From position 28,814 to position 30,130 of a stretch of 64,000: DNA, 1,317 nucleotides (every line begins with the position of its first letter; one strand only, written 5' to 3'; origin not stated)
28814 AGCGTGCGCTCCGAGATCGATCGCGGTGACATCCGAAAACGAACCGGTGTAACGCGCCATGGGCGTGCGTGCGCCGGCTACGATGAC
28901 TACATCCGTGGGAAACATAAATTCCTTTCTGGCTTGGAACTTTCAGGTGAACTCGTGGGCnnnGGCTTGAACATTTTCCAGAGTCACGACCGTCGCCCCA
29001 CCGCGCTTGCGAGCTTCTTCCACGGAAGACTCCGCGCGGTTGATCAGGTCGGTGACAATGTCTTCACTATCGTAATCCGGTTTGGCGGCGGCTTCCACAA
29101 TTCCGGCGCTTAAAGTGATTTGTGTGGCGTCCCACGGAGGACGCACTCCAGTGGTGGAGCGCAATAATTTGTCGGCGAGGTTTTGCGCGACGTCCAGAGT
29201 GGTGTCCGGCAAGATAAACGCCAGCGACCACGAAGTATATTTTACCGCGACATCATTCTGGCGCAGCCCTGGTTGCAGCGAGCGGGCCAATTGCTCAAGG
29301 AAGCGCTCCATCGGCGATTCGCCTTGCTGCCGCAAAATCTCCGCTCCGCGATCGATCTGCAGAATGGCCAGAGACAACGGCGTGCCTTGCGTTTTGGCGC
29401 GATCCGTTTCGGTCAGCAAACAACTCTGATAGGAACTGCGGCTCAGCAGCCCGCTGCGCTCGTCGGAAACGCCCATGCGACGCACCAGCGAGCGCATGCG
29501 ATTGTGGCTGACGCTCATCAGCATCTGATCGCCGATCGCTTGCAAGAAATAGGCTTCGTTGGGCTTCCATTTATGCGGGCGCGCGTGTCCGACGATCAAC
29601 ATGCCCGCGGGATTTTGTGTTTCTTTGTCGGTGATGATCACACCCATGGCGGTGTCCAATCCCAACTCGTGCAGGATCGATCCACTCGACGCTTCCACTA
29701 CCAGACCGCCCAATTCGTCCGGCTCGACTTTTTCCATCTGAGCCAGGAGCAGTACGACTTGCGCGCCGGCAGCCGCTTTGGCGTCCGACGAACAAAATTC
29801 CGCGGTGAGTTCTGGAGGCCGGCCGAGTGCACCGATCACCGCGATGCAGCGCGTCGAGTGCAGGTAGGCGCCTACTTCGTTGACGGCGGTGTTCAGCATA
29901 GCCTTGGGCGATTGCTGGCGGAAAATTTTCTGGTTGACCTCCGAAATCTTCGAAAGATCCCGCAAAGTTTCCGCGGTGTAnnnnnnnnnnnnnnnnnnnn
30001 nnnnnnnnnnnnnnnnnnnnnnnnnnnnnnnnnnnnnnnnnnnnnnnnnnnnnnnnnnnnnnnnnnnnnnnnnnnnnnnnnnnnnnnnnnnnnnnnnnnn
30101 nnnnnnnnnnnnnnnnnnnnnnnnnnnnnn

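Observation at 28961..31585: TPR-GAF-degenerate GGDEF protein with intact RxxD I-site: candidate new c-di-GMP receptor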

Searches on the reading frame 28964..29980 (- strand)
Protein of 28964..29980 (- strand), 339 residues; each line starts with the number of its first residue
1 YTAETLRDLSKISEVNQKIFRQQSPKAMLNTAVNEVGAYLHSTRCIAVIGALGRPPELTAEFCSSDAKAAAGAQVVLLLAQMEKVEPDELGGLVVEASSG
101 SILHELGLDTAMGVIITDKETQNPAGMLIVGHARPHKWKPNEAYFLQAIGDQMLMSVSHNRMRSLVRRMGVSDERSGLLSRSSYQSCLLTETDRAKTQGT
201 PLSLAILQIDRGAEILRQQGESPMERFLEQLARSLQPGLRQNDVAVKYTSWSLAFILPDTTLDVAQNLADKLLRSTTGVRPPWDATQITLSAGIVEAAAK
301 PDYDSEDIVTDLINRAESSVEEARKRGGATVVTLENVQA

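Call 34: search_solved_structures(query=window:28964-29980:-, max_evalue=10, show_alignments=0)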
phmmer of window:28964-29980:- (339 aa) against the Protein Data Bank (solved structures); distinct sequences matched with E-value up to 10: 35.
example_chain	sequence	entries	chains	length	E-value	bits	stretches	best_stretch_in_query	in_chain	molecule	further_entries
7e6g_A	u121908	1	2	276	2.7e-08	37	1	165-327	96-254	Putative GGDEF domain protein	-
6zxm_A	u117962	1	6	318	1.5e-07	34.5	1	153-328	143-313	Putative GGDEF/response regulator receiver domain protein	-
3ign_A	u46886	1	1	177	3.2e-07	33.4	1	167-328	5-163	Diguanylate cyclase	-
3i5a_A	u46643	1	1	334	5.4e-07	32.7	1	141-311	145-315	Response regulator/GGDEF domain protein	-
9t28_A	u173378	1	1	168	2e-06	30.8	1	172-327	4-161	diguanylate cyclase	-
3i5c_A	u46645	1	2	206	7.6e-06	28.9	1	165-327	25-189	Fusion of General control protein GCN4 and WSPR response regulator protein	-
6zxb_A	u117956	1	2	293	1e-05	28.5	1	153-328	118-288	Putative GGDEF/response regulator receiver domain protein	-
6zxc_A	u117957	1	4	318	1.3e-05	28.1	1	154-328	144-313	Putative GGDEF/response regulator receiver domain protein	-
3bre_A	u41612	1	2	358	1.5e-05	27.9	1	165-325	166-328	Probable two-component response regulator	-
1w25_A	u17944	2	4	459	2.8e-05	27.1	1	168-332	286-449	STALKED-CELL DIFFERENTIATION CONTROLLING PROTEIN | RESPONSE REGULATOR PLED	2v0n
2wb4_A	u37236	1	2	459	2.8e-05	27.1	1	168-332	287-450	DIGUANYLATE CYCLASE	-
9g86_A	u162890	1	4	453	2.9e-05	27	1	168-331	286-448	Response regulator PleD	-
9g85_A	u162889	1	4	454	2.9e-05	27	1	168-331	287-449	Response regulator PleD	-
5euh_A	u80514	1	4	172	3.3e-05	26.8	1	172-328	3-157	Putative GGDEF domain membrane protein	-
3i5b_A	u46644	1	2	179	4.2e-05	26.5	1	172-327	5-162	WspR response regulator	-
5llw_B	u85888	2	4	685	0.73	12.6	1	149-327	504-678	Diguanylate cyclase (GGDEF) domain-containing protein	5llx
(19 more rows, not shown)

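Call 49: search_solved_structures(query=A2, max_evalue=0.001, show_alignments=5)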
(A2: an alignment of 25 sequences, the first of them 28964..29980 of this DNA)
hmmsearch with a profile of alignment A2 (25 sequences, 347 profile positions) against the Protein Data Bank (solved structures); distinct sequences matched with E-value up to 0.001: 66 (the best 60 are shown).
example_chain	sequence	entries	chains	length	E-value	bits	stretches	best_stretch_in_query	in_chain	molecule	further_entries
3ign_A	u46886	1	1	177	4.2e-19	72.1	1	175-341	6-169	Diguanylate cyclase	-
6oap_A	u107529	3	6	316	1.4e-17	67.1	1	10-169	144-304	Dual sensor histidine kinase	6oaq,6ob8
7e6g_A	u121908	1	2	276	3.7e-16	62.4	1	172-342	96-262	Putative GGDEF domain protein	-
5euh_A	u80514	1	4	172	5.3e-16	61.9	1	177-343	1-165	Putative GGDEF domain membrane protein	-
3i5c_A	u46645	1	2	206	1.1e-15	60.9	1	168-343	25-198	Fusion of General control protein GCN4 and WSPR response regulator protein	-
3i5b_A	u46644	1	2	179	7.1e-15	58.2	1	178-344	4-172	WspR response regulator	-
9t28_A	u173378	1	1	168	9e-15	57.9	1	179-338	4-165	diguanylate cyclase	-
3bre_A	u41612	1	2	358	1.2e-14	57.4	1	174-343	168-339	Probable two-component response regulator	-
3i5a_A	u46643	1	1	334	2.2e-14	56.6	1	174-337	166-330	Response regulator/GGDEF domain protein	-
1w25_A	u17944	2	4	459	7.2e-14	54.9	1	175-340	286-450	STALKED-CELL DIFFERENTIATION CONTROLLING PROTEIN | RESPONSE REGULATOR PLED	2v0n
2wb4_A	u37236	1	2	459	7.2e-14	54.9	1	175-340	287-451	DIGUANYLATE CYCLASE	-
9g86_A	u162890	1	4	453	1.1e-13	54.2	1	175-339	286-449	Response regulator PleD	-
9g85_A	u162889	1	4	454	1.1e-13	54.2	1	175-339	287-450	Response regulator PleD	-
6zxm_A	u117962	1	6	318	5.5e-13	52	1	163-338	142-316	Putative GGDEF/response regulator receiver domain protein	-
4wxo_A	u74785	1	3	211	6.8e-13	51.7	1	154-338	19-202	Uncharacterized protein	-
5llw_B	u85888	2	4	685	3.6e-10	42.7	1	173-339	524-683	Diguanylate cyclase (GGDEF) domain-containing protein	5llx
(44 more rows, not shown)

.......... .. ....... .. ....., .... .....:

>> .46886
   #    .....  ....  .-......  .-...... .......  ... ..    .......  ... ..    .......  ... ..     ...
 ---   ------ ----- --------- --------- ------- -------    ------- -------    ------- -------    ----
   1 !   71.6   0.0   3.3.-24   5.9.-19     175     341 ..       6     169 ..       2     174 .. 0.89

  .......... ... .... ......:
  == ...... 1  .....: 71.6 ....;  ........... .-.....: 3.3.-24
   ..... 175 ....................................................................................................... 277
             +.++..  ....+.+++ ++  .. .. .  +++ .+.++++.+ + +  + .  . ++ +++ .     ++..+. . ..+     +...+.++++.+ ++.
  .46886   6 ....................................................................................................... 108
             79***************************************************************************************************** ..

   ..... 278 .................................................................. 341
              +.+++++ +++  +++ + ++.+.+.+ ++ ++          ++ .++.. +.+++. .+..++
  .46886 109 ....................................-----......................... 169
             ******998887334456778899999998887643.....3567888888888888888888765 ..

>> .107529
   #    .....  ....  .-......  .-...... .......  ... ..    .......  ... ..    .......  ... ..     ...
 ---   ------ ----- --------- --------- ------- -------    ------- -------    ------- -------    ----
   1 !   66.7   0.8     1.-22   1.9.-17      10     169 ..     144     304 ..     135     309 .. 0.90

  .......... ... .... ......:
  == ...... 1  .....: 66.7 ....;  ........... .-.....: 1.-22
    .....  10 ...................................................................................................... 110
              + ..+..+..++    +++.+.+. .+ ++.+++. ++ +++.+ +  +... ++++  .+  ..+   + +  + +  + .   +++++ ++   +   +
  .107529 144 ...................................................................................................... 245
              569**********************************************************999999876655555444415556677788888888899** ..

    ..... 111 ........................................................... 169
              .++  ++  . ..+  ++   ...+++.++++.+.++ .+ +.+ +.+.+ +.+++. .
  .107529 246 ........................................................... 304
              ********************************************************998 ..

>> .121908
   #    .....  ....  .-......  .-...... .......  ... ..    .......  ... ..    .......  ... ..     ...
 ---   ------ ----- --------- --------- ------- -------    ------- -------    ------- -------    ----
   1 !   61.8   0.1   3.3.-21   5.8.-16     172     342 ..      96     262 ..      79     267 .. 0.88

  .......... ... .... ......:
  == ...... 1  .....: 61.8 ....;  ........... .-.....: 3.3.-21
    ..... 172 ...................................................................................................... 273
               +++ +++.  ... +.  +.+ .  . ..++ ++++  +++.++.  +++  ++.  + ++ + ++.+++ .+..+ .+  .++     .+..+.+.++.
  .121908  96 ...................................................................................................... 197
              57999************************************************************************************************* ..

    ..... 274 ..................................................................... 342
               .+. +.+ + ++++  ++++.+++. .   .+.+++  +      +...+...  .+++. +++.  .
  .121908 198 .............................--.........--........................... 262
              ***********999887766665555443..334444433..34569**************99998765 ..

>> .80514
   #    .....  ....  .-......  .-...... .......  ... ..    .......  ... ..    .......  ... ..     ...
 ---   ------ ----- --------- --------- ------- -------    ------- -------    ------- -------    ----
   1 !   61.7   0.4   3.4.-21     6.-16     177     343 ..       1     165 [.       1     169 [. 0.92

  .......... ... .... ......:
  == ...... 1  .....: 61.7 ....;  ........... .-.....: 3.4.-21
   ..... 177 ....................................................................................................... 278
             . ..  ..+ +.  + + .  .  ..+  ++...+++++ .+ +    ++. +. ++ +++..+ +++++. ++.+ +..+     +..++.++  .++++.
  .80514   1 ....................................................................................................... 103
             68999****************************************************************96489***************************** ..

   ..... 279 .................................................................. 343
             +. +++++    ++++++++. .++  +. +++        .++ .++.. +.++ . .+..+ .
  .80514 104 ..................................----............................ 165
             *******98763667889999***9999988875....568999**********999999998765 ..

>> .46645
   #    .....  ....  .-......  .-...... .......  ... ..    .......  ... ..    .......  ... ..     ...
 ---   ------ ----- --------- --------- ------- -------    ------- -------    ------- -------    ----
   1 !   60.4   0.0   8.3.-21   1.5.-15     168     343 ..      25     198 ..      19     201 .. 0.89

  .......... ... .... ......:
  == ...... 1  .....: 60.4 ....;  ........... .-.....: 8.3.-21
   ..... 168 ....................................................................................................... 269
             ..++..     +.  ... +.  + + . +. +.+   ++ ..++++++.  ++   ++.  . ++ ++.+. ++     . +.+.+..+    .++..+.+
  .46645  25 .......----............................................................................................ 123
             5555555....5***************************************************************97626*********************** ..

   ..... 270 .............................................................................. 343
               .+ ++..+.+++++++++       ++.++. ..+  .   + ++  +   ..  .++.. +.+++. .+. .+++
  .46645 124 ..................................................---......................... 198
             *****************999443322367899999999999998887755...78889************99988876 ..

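Call 56: predict_structure(alignment_id=A2)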
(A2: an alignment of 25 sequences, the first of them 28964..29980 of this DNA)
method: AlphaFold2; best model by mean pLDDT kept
length: 339 residues; sequences in the alignment: 25
mean_pLDDT: 86.9   pTM: 0.58
mean pLDDT of the five models: 86.9, 86.5, 86.1, 85.4, 84.6
residues with pLDDT >= 90: 173; 70-90: 142; 50-70: 22; < 50: 2
segments of 3 or more residues with pLDDT < 50: none
pLDDT, mean of each block of 10 residues (from residue 1): 79 89 87 96 94 84 92 91 89 90 93 89 89 93 92 80 60 71 86 83 93 89 90 88 88 93 93 86 78 88 86 93 87 74
secondary structure, 60 per line:
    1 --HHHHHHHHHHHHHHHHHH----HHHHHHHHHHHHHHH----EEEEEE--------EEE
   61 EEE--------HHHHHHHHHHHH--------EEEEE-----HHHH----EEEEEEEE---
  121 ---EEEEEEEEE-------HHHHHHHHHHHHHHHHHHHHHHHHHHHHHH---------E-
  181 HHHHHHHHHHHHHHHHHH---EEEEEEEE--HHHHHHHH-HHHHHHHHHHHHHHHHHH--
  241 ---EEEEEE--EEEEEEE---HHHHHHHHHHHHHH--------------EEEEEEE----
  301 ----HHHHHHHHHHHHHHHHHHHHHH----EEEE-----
elements in order: H3-20 H25-39 E44-49 E58-63 H72-83 E92-96 H102-105 E110-117 E124-132 H140-169 H181-198 E202-209 H212-219 H221-238 E244-249 E252-258 H262-275 E290-296 H305-326 E331-334

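Call 59: fold_search(model_id=the predicted structure, library=pdb)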
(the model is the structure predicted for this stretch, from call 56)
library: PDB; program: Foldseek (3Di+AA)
matches with E <= 10: 1169; with E <= 0.001: 396
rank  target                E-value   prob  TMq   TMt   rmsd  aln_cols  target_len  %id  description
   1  5llw_B                2.7e-14  1.00  0.41  0.22  16.6       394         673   11  Bacteriophytochrome activated diguanylyl cyclase from Idiomarina species A28L (released 2017-03-15)
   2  5llw_A                9.4e-14  1.00  0.42  0.22  19.3       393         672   10  Bacteriophytochrome activated diguanylyl cyclase from Idiomarina species A28L (released 2017-03-15)
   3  6et7_B                3.4e-13  1.00  0.41  0.22  32.7       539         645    9  Activated heterodimer of the bacteriophytochrome regulated diguanylyl cyclase variant - S505V A526V - from Idiomarina  (released 2018-06-13)
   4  6et7_A                4.1e-13  1.00  0.41  0.22  18.1       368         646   12  Activated heterodimer of the bacteriophytochrome regulated diguanylyl cyclase variant - S505V A526V - from Idiomarina  (released 2018-06-13)
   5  4zmu_A                5.7e-13  1.00  0.42  0.42  15.4       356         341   15  Dcsbis, a diguanylate cyclase from Pseudomonas aeruginosa (released 2016-05-04)
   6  4zmu_B                6.0e-13  1.00  0.44  0.44  15.9       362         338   15  Dcsbis, a diguanylate cyclase from Pseudomonas aeruginosa (released 2016-05-04)
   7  5llx_B                6.0e-13  1.00  0.41  0.22  22.1       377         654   11  Bacteriophytochrome activated diguanylyl cyclase from Idiomarina species A28L with GTP bound (released 2017-03-15)
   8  5llx_A                4.8e-12  1.00  0.41  0.21  32.7       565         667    9  Bacteriophytochrome activated diguanylyl cyclase from Idiomarina species A28L with GTP bound (released 2017-03-15)
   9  9bkv_A                3.9e-11  1.00  0.38  0.17  17.8       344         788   13  DosP R97A bent form (released 2024-11-20)
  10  9bgv_A                5.8e-11  1.00  0.38  0.17  20.5       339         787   12  DosP R97A straight form (released 2024-11-20)
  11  9g86_A                6.1e-11  1.00  0.44  0.33   9.4       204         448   23  Structure of Response regulator PleD in complex with c-diGMP and pppGpp (released 2025-08-06)
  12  5xgb                  8.1e-11  1.00  0.42  0.27  17.2       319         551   16  Crystal structure of the PAS-GGDEF-EAL domain of PA0861 from Pseudomonas aeruginosa (released 2017-12-20)
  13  9cmf_A                1.3e-10  1.00  0.38  0.17  19.9       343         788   13  Substrate bound DosP (released 2024-11-20)
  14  2wb4_A                1.5e-10  1.00  0.44  0.33  14.2       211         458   24  activated diguanylate cyclase PleD in complex with c-di-GMP (released 2010-04-21)
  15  9bkv_B                1.5e-10  1.00  0.40  0.18  21.0       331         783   13  DosP R97A bent form (released 2024-11-20)
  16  7e6g_A                2.1e-10  1.00  0.43  0.54   7.9       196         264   21  Crystal structure of diguanylate cyclase SiaD in complex with its activator SiaC from Pseudomonas aeruginosa (released 2021-09-22)
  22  9g85_A                4.6e-10  1.00  0.43  0.33   9.3       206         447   24  Structure of Response regulator PleD in complex with c-diGMP and ppGpp (released 2025-08-06)
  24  9g85_C                7.3e-10  1.00  0.41  0.32   9.5       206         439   23  Structure of Response regulator PleD in complex with c-diGMP and ppGpp (released 2025-08-06)
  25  3ign                  9.1e-10  1.00  0.42  0.81   2.3       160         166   22  Crystal Structure of the GGDEF domain from Marinobacter aquaeolei diguanylate cyclase complexed with c-di-GMP - Northeas (released 2009-08-11)
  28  7e6g_B                1.4e-09  1.00  0.42  0.54   6.7       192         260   22  Crystal structure of diguanylate cyclase SiaD in complex with its activator SiaC from Pseudomonas aeruginosa (released 2021-09-22)
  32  9g86_B                2.7e-09  1.00  0.42  0.32   9.2       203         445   23  Structure of Response regulator PleD in complex with c-diGMP and pppGpp (released 2025-08-06)
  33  9g85_D                4.2e-09  1.00  0.42  0.32   9.6       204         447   24  Structure of Response regulator PleD in complex with c-diGMP and ppGpp (released 2025-08-06)
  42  6zxm_A                9.2e-09  1.00  0.42  0.49   9.7       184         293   19  Diguanylate cyclase DgcR in complex with c-di-GMP (released 2021-03-31)
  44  9g85_B                1.0e-08  1.00  0.41  0.32   9.2       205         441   24  Structure of Response regulator PleD in complex with c-diGMP and ppGpp (released 2025-08-06)
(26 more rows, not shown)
